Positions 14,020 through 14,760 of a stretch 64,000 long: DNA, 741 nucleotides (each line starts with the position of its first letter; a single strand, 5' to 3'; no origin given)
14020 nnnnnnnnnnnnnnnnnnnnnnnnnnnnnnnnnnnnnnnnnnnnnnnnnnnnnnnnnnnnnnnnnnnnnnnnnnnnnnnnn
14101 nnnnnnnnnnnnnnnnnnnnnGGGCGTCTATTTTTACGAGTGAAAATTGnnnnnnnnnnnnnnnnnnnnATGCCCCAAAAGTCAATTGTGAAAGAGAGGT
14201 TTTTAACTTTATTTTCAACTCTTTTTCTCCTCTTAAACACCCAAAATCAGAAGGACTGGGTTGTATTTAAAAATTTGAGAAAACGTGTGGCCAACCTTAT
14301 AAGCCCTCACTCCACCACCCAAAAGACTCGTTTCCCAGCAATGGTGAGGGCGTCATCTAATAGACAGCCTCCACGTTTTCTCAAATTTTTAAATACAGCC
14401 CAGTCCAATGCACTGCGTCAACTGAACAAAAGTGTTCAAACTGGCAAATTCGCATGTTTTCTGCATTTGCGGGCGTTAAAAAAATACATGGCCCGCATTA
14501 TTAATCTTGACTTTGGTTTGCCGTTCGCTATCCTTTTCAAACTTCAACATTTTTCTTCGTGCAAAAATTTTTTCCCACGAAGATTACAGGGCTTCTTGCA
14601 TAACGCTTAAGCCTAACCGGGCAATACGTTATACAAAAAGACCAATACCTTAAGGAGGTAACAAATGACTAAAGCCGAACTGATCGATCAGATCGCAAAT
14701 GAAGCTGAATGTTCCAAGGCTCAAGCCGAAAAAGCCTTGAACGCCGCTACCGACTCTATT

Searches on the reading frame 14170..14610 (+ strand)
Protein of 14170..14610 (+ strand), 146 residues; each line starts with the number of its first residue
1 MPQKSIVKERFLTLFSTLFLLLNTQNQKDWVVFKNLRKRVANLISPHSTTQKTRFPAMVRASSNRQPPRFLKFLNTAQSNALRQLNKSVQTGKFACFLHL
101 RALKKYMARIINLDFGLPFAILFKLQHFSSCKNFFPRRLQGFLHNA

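Call 62: search_protein_families(library=pfam, proteins=[window:14170-14610:+], max_evalue=0.0001)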
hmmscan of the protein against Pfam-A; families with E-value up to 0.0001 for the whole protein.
window:14170-14610:+ (146 aa): 0 families

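Call 70: list_cluster_members(proteins=[P0001, window:14170-14610:+, window:44788-45006:+, window:44846-45037:-, window:30402-30713:+, window:11614-14121:-])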
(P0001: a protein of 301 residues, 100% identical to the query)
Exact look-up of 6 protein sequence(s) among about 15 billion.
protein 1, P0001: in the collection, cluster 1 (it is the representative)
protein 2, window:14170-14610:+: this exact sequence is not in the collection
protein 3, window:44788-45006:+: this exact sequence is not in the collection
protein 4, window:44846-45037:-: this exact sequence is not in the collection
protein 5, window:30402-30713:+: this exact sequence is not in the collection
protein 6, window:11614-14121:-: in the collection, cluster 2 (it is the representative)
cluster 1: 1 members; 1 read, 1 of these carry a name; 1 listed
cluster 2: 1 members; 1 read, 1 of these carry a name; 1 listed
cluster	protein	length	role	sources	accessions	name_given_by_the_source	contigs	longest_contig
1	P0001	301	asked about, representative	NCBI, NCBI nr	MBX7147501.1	LD-carboxypeptidase [bacterium]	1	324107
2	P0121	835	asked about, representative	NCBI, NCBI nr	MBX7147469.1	DNA gyrase subunit A [bacterium]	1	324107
